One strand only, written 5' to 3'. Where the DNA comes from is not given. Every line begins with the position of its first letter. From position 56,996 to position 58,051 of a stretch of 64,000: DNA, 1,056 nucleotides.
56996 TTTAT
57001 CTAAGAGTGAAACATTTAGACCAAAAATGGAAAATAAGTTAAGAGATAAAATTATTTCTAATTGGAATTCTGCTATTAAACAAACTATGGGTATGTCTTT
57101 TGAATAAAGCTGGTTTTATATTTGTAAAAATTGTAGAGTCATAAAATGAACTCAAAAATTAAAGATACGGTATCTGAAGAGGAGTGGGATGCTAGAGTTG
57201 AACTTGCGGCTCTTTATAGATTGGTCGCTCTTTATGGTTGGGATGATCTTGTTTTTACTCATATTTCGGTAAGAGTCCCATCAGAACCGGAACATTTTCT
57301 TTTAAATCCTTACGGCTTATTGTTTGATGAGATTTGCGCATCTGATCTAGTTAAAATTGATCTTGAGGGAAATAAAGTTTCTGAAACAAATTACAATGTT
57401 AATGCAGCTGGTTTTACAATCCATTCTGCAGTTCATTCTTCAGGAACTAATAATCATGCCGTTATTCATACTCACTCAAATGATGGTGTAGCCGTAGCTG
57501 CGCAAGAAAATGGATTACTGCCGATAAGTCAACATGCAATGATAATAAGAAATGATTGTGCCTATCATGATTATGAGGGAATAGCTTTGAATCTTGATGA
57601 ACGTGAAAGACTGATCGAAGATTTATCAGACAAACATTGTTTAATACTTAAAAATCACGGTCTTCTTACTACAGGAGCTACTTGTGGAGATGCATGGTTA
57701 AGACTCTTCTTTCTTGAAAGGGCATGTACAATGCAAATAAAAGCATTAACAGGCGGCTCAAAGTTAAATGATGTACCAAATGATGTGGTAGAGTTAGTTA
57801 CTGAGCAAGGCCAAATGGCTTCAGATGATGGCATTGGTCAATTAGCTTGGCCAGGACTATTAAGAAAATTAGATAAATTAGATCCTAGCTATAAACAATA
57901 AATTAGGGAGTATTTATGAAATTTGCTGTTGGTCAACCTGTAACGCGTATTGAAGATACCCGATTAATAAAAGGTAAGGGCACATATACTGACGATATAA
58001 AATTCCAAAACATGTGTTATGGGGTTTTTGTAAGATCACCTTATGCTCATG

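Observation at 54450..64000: Operon-like oxidative cluster of unfamiliar composition: P450 - glpK - class II aldolase - orphan Mo-hydroxylase - CYP153 - flavin reductase - TonB receptor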

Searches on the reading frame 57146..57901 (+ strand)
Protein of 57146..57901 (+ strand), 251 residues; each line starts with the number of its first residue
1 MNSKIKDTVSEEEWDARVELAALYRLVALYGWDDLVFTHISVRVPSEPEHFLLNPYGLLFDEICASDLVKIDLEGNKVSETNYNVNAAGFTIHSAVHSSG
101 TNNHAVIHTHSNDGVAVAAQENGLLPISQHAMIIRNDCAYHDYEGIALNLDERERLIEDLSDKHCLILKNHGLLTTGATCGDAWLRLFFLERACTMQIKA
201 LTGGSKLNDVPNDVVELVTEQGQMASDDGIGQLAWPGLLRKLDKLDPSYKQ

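Call 7: search_protein_families(library=pfam, proteins=[window:57146-57901:+])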
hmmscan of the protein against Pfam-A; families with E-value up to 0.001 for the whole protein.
window:57146-57901:+ (251 aa): 1 family
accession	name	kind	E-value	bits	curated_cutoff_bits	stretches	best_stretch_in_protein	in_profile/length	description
PF00596.27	Aldolase_II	-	1.8e-45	155.6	22.2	1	19-198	2-183/183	Class II Aldolase and Adducin N-terminal domain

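Call 8: search_protein_families(library=ncbifam, proteins=[window:57146-57901:+])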
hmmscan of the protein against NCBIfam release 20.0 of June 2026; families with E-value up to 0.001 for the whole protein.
window:57146-57901:+ (251 aa): 26 families (the best 25 are shown)
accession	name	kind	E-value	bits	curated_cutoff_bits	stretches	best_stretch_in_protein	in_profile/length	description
NF005451.0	PRK07044.1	subfamily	1e-110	368.8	207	1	4-251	10-256/256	aldolase II superfamily protein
NF005068.0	PRK06486.1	equivalog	4.3e-50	170.4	269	1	9-250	20-261/262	aldolase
NF004855.0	PRK06208.1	subfamily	6.7e-48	163.3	255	1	6-221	33-247/274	class II aldolase/adducin family protein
NF005186.0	PRK06661.1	equivalog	8.5e-46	156.5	339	1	16-243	6-232/235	hypothetical protein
NF005689.0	PRK07490.1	equivalog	2.9e-43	147.9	260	1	8-250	6-247/248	hypothetical protein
NF005484.0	PRK07090.1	equivalog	2.7e-25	89.1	261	1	3-213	18-225/260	aldolase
NF005123.0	PRK06557.1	subfamily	1.3e-13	51.2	251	1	32-217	26-211/223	L-ribulose-5-phosphate 4-epimerase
NF053537.1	DhpthDcsPhtC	equivalog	4.9e-13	49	200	1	18-216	2-209/232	3,4-dihydroxyphthalate decarboxylase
NF053831.1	RU1PAldHalo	equivalog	3e-11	43.2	300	1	40-221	27-202/208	ribulose-1-phosphate aldolase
NF006413.0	PRK08660.1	equivalog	1.2e-10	41.6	203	1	37-198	23-175/184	aldolase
NF005302.0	PRK06833.1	equivalog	5.1e-10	39.2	264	1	50-184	39-170/214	L-fuculose-phosphate aldolase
NF040649.1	FucA_Meth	equivalog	2.7e-09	37.2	250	1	49-195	32-171/179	L-fuculose phosphate aldolase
TIGR03328.1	salvage_mtnB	equivalog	2.8e-09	36.8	137.05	1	30-185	11-176/194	methylthioribulose 1-phosphate dehydratase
NF006047.0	PRK08193.1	subfamily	3.4e-08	33.3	257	1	44-125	32-111/231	L-ribulose-5-phosphate 4-epimerase AraD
NF009625.0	PRK13145.1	equivalog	5.7e-08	32.6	369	1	43-120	34-109/235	L-ribulose-5-phosphate 4-epimerase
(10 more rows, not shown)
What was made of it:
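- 57146..57901 (+): AldII: a class II aldolase/adducin-fold metal enzyme that is not a canonical sugar-phosphate aldolase. It is the conserved partner of the Mo subunit. PF00596, 156 bits; NF005451, 369 bits (calls 7, 8).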

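Call 21: search_solved_structures(query=window:57146-57901:+, max_evalue=0.00001)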
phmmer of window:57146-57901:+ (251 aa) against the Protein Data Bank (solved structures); distinct sequences matched with E-value up to 0.00001: 12.
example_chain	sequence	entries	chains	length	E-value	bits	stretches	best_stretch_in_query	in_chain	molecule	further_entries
3ocr_A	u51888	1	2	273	2.3e-73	250.1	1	4-250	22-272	Class II aldolase/adducin domain protein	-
8iah_0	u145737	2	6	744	3.7e-47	164.2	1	16-204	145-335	Adducin 1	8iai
8iah_3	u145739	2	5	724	9.7e-35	123.6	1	16-206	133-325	Beta-adducin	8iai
4xxf_A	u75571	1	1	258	1.6e-28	103.2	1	11-207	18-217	Fuculose-1-phosphate aldolase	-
9ryg_A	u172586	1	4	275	1.6e-22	83.5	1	7-220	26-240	Decarboxylase NovR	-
9m09_A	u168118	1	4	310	9.8e-22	81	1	17-200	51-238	TqaM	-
9m0a_B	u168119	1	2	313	1e-21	80.9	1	17-200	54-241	TqaM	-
9n43_A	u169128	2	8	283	1.9e-19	73.5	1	18-202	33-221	Class II aldolase/adducin N-terminal domain-containing protein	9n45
8iqa_A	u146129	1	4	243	4e-18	69.1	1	13-210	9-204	Aldolase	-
8il8_A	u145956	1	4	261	4.1e-18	69.1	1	11-210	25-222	Aldolase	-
8ix6_A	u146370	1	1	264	1.6e-15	60.6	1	19-204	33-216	Aldolase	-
2z7b_A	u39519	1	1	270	2.5e-06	30.5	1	36-210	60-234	Mlr6791 protein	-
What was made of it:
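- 57146..57901 (+): The closest structure is 3ocr, of unknown function (call 21).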

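Call 58: find_homologous_proteins(query=window:57146-57901:+, max_evalue=1e-40)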
Query window:57146-57901:+ (251 aa): 7994 proteins with E <= 1e-40 among 8000 candidates; the best 120 are listed.
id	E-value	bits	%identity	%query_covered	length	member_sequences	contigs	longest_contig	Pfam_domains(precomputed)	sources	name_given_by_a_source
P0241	5.3e-166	568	99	100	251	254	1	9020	PF00596.28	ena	-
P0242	5.5e-156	536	94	98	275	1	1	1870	PF00596.28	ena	-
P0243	7.7e-155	532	93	100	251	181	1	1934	PF00596.28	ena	-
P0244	1.5e-143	495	85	100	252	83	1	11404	PF00596.28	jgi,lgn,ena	-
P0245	4.7e-135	467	82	100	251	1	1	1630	PF00596.28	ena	-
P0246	2.6e-134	465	81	100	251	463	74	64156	PF00596.28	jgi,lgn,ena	-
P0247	3.4e-134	464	82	98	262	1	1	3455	PF00596.28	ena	-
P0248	3.5e-134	464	81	100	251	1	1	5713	PF00596.28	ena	-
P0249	4.5e-134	464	81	100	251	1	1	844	PF00596.28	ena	-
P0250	4.9e-134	464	81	100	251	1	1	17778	PF00596.28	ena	-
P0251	8.7e-134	463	80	100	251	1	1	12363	PF00596.28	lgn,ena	-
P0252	1.3e-133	462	81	100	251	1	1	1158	PF00596.28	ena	-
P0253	1.3e-133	462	80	100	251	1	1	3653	PF00596.28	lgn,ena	-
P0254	1.4e-133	462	80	100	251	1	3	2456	PF00596.28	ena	-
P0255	1.7e-133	462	80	100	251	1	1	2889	PF00596.28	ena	-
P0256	1.8e-133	462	81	100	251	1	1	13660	PF00596.28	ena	-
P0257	2.0e-133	462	81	100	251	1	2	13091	PF00596.28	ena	-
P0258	2.2e-133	462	81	100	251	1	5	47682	PF00596.28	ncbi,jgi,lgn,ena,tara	tara:strand:- start:943 stop:1698 length:756 start_codon:yes stop_codon:yes gene_type:complete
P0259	2.4e-133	461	80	100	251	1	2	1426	PF00596.28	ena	-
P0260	3.0e-133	461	80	100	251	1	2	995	PF00596.28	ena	-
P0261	3.7e-133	461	81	100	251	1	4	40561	PF00596.28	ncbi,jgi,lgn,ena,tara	tara:strand:- start:441 stop:1196 length:756 start_codon:yes stop_codon:yes gene_type:complete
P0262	4.9e-133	460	80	100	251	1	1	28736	PF00596.28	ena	-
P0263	6.1e-133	460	80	100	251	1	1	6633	PF00596.28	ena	-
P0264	6.4e-133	460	80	100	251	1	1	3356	PF00596.28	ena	-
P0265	7.7e-133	460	82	95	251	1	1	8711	PF00596.28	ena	-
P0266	9.4e-133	459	80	100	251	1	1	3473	PF00596.28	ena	-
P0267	1.0e-132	459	80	100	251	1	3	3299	PF00596.28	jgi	jgi:ribulose-5-phosphate 4-epimerase/fuculose-1-phosphate aldolase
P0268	1.1e-132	459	80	100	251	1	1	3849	PF00596.28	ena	-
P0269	1.1e-132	459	80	100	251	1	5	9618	PF00596.28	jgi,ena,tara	tara:strand:+ start:613 stop:1368 length:756 start_codon:yes stop_codon:yes gene_type:complete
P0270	1.2e-132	459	80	100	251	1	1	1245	PF00596.28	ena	-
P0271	1.2e-132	459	80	100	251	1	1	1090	PF00596.28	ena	-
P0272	1.3e-132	459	80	100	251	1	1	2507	PF00596.28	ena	-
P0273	1.3e-132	459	80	100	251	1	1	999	PF00596.28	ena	-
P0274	1.5e-132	459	80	100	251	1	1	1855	PF00596.28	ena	-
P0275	1.8e-132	459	79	100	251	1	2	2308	PF00596.28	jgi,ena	jgi:ribulose-5-phosphate 4-epimerase/fuculose-1-phosphate aldolase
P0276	1.9e-132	458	80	100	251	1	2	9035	PF00596.28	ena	-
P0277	1.9e-132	458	82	95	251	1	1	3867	PF00596.28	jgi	jgi:ribulose-5-phosphate 4-epimerase/fuculose-1-phosphate aldolase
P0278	2.0e-132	458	82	95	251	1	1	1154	PF00596.28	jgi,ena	jgi:ribulose-5-phosphate 4-epimerase/fuculose-1-phosphate aldolase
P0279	2.2e-132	458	79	100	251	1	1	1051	PF00596.28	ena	-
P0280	2.3e-132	458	80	100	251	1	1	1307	PF00596.28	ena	-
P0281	2.5e-132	458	80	100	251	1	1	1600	PF00596.28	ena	-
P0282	3.1e-132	458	80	100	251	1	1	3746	PF00596.28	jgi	-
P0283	3.3e-132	458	79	100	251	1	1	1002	PF00596.28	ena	-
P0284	4.0e-132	457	82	95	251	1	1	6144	PF00596.28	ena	-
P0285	4.2e-132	457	79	100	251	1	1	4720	PF00596.28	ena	-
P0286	4.4e-132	457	79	100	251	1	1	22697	PF00596.28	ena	-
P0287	5.8e-132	457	79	100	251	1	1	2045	PF00596.28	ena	-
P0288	6.0e-132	457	79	100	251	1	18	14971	PF00596.28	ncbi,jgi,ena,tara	tara:strand:- start:818 stop:1573 length:756 start_codon:yes stop_codon:yes gene_type:complete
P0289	6.1e-132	457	79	100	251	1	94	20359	PF00596.28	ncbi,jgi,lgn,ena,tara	tara:strand:+ start:2280 stop:3035 length:756 start_codon:yes stop_codon:yes gene_type:complete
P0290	6.1e-132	457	79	100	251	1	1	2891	PF00596.28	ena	-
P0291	6.7e-132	457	80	100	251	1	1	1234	PF00596.28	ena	-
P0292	8.0e-132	456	79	100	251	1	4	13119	PF00596.28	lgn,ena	-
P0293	8.4e-132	456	78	100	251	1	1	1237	PF00596.28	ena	-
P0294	9.4e-132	456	79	100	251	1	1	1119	PF00596.28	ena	-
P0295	1.1e-131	456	79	100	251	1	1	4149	PF00596.28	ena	-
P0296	1.2e-131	456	79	100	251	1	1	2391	PF00596.28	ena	-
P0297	1.2e-131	456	80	100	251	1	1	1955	PF00596.28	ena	-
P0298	1.5e-131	455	79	100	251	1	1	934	PF00596.28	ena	-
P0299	1.6e-131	455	79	100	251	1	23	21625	PF00596.28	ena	-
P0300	1.6e-131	455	79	100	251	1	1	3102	PF00596.28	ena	-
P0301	1.9e-131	455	80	100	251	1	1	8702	PF00596.28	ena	-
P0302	2.0e-131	455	78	100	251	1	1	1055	PF00596.28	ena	-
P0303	2.2e-131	455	78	100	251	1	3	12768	PF00596.28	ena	-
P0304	2.2e-131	455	80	100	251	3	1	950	PF00596.28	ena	-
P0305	3.2e-131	454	80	100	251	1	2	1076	PF00596.28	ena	-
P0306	3.4e-131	454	79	100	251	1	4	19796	PF00596.28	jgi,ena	-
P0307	5.3e-131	454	78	100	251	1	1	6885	PF00596.28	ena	-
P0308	5.5e-131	454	78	100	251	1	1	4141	PF00596.28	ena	-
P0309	5.6e-131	454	78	100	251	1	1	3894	PF00596.28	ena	-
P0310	7.1e-131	453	80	100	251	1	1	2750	PF00596.28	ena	-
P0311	7.2e-131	453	79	100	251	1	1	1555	PF00596.28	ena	-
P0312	1.5e-130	452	78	100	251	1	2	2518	PF00596.28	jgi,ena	-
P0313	1.9e-130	452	78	100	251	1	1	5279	PF00596.28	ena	-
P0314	2.1e-130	452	79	100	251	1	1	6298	PF00596.28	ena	-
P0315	3.5e-130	451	79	100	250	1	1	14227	PF00596.28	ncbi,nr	ncbi:MAG: putative aldolase class 2 protein [Candidatus Dadabacteria bacterium]|nr:MAG: putative ald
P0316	4.2e-127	441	78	100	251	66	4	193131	PF00596.28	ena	-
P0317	1.2e-126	439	76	100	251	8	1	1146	PF00596.28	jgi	jgi:ribulose-5-phosphate 4-epimerase/fuculose-1-phosphate aldolase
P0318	1.8e-122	426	81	92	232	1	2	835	PF00596.28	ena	-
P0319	6.1e-121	421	81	91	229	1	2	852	PF00596.28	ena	-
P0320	3.2e-120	418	91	79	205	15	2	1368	PF00596.28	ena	-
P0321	5.6e-115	401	73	100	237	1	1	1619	PF00596.28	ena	-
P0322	1.1e-114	400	68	99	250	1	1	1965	PF00596.28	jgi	-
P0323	2.3e-114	399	81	88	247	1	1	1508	PF00596.28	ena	-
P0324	7.9e-114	397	75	98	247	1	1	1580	PF00596.28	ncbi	-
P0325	2.2e-112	393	68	99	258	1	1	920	PF00596.28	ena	-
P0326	2.8e-112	392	90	75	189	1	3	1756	PF00596.28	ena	-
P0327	1.5e-110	387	86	79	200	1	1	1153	PF00596.28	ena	-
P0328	3.6e-109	382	69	99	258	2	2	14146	PF00596.28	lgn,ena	-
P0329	1.1e-108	381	67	98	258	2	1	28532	PF00596.28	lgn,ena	-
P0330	1.8e-108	380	67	99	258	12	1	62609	PF00596.28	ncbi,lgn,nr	ncbi:MAG: class II aldolase/adducin family protein [Parvibaculaceae bacterium]|nr:class II aldolase/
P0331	1.5e-107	377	66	99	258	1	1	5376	PF00596.28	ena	-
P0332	4.2e-107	375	68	98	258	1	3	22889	PF00596.28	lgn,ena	-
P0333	8.8e-107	374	66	98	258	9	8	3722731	PF00596.28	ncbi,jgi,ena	ncbi:class II aldolase/adducin family protein [Parvibaculum sp. MBR-TMA-1.3b-4.2]|jgi:ribulose-5-pho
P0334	1.2e-106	374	68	99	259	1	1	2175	PF00596.28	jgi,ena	-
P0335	6.8e-106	371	82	80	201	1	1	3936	PF00596.28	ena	-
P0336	8.1e-106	371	67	98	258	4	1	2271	PF00596.28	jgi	jgi:ribulose-5-phosphate 4-epimerase/fuculose-1-phosphate aldolase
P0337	2.4e-105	370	66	99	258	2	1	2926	PF00596.28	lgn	-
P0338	6.0e-105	368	65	99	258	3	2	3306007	PF00596.28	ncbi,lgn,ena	ncbi:MAG: class II aldolase/adducin family protein [Parvibaculaceae bacterium]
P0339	1.9e-104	367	65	99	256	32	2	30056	PF00596.28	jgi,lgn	jgi:ribulose-5-phosphate 4-epimerase/fuculose-1-phosphate aldolase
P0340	2.1e-104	367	65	98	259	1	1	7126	PF00596.28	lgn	-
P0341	2.2e-104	367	65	98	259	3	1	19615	PF00596.28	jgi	-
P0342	3.3e-104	366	66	99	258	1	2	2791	PF00596.28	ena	-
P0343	3.9e-104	366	67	98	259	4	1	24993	PF00596.28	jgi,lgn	-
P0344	6.8e-104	365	65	98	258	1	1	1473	PF00596.28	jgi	-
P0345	1.4e-103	364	65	99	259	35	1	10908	PF00596.28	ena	-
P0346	2.4e-103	363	66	98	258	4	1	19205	PF00596.28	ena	-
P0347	2.9e-103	363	63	98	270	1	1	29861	PF00596.28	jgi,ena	-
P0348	4.9e-103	362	63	98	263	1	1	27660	PF00596.28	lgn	-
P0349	6.1e-103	362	65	100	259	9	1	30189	PF00596.28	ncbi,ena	-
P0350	6.7e-103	362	64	98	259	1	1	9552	PF00596.28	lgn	-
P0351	7.3e-103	362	65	99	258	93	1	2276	PF00596.28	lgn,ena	-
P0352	1.6e-102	360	65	98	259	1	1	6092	PF00596.28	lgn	-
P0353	1.9e-102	360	63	99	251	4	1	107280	PF00596.28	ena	-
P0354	4.3e-102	359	66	98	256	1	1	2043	PF00596.28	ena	-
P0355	5.9e-102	359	63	99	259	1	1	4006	PF00596.28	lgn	-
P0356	1.6e-101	357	65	96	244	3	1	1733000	PF00596.28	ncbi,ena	-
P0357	2.0e-101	357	64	100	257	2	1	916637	PF00596.28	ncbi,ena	-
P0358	3.9e-101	356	63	99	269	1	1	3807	PF00596.28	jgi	jgi:ribulose-5-phosphate 4-epimerase/fuculose-1-phosphate aldolase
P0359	4.4e-101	356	64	99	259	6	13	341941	PF00596.28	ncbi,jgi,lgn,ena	-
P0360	5.7e-101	355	63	98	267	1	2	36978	PF00596.28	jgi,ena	-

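Call 59: find_encoding_contigs(protein=P0356, flank=8000, max_places=1)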
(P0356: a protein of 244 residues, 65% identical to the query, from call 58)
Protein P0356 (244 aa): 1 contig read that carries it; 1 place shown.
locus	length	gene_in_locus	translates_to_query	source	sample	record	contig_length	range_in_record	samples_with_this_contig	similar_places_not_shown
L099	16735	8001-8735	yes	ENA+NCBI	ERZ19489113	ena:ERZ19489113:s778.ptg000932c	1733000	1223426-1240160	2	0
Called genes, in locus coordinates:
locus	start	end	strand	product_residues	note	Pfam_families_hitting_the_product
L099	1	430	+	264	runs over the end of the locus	PF01507:PAPS_reduct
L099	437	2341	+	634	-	PF00009:GTP_EFTU, PF01926:MMR_HSR1 (faint), PF03144:GTP_EFTU_D2 (faint), PF13191:AAA_16 (faint), PF22594:GTP-eEF1A_C, PF01583:APS_kinase, PF13671:AAA_33 (weak)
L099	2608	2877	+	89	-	-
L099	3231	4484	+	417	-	PF02348:CTP_transf_3 (faint), PF12804:NTP_transf_3 (weak), PF25084:LbH_EIF2B (faint), PF00132:Hexapep (weak), PF25087:GMPPB_C, PF00132:Hexapep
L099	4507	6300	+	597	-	PF13522:GATase_6, PF13537:GATase_7, PF01380:SIS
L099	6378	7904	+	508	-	PF01425:Amidase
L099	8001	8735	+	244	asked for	PF00596:Aldolase_II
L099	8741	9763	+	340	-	-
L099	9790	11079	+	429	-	PF00296:Bac_luciferase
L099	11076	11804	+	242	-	PF00106:adh_short, PF13561:adh_short_C2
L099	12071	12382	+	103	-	PF06291:Lambda_Bor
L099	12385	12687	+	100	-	PF06291:Lambda_Bor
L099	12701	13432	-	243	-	PF00561:Abhydrolase_1, PF12146:Hydrolase_4, PF12697:Abhydrolase_6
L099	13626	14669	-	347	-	-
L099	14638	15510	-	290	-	PF01555:N6_N4_Mtase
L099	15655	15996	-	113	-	PF04828:GFA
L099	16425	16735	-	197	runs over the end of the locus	PF08238:Sel1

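Call 60: find_encoding_contigs(protein=P0357, flank=8000, max_places=1)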
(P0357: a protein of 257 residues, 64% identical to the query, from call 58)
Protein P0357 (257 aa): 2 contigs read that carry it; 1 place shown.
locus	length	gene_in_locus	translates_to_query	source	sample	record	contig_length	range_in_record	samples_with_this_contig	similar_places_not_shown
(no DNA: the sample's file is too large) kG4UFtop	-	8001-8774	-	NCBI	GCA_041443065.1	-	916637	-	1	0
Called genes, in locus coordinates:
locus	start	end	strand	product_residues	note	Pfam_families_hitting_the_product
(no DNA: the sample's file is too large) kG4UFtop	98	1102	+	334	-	-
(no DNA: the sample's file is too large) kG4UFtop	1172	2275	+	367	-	PF10098:DUF2336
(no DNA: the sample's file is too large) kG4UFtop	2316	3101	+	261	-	PF00293:NUDIX (faint)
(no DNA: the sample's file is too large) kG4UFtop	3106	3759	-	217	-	PF06912:DUF1275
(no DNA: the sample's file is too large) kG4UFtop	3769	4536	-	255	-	PF01513:NAD_kinase, PF20143:NAD_kinase_C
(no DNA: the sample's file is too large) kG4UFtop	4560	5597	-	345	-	PF04055:Radical_SAM, PF13353:Fer4_12 (weak), PF06463:Mob_synth_C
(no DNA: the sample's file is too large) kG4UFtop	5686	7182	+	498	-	PF00370:FGGY_N, PF02782:FGGY_C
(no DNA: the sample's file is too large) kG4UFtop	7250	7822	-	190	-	PF07813:LTXXQ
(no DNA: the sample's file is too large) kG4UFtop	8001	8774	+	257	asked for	PF00596:Aldolase_II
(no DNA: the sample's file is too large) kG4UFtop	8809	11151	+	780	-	PF01315:Ald_Xan_dh_C, PF02738:MoCoBD_1, PF20256:MoCoBD_2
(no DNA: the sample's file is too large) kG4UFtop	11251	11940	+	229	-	PF00440:TetR_N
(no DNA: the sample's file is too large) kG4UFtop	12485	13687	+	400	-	-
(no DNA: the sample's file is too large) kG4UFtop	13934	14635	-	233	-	PF01988:VIT1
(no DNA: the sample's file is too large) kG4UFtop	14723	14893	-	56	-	-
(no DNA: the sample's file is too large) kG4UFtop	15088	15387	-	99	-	-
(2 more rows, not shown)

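Call 61: find_encoding_contigs(protein=P0353, flank=8000, max_places=1)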
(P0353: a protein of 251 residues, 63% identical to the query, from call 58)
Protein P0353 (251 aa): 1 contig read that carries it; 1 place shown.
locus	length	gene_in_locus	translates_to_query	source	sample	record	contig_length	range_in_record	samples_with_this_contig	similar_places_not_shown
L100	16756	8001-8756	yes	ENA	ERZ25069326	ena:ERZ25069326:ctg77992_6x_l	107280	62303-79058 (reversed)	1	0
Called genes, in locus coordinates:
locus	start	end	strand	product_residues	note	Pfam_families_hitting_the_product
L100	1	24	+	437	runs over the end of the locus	PF01406:tRNA-synt_1e, PF09334:tRNA-synt_1g (faint), PF09190:DALR_2, PF23493:CysS_C (weak)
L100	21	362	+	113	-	PF01592:NifU_N (weak)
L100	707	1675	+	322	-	PF07973:tRNA_SAD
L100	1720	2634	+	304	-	PF00587:tRNA-synt_2b, PF03129:HGTP_anticodon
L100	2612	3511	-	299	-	-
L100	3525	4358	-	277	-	PF02515:CoA_transf_3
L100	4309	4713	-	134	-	PF02515:CoA_transf_3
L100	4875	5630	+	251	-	PF00293:NUDIX (faint)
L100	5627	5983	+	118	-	-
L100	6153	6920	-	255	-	PF20143:NAD_kinase_C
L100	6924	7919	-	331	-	PF04055:Radical_SAM, PF13353:Fer4_12 (weak), PF06463:Mob_synth_C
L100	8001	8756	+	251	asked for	PF00596:Aldolase_II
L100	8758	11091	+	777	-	PF01315:Ald_Xan_dh_C, PF02738:MoCoBD_1, PF20256:MoCoBD_2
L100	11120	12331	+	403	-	PF00296:Bac_luciferase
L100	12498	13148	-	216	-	-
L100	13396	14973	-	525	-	-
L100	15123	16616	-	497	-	PF04389:Peptidase_M28, PF01546:Peptidase_M20, PF07687:M20_dimer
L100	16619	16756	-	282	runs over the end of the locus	PF02668:TauD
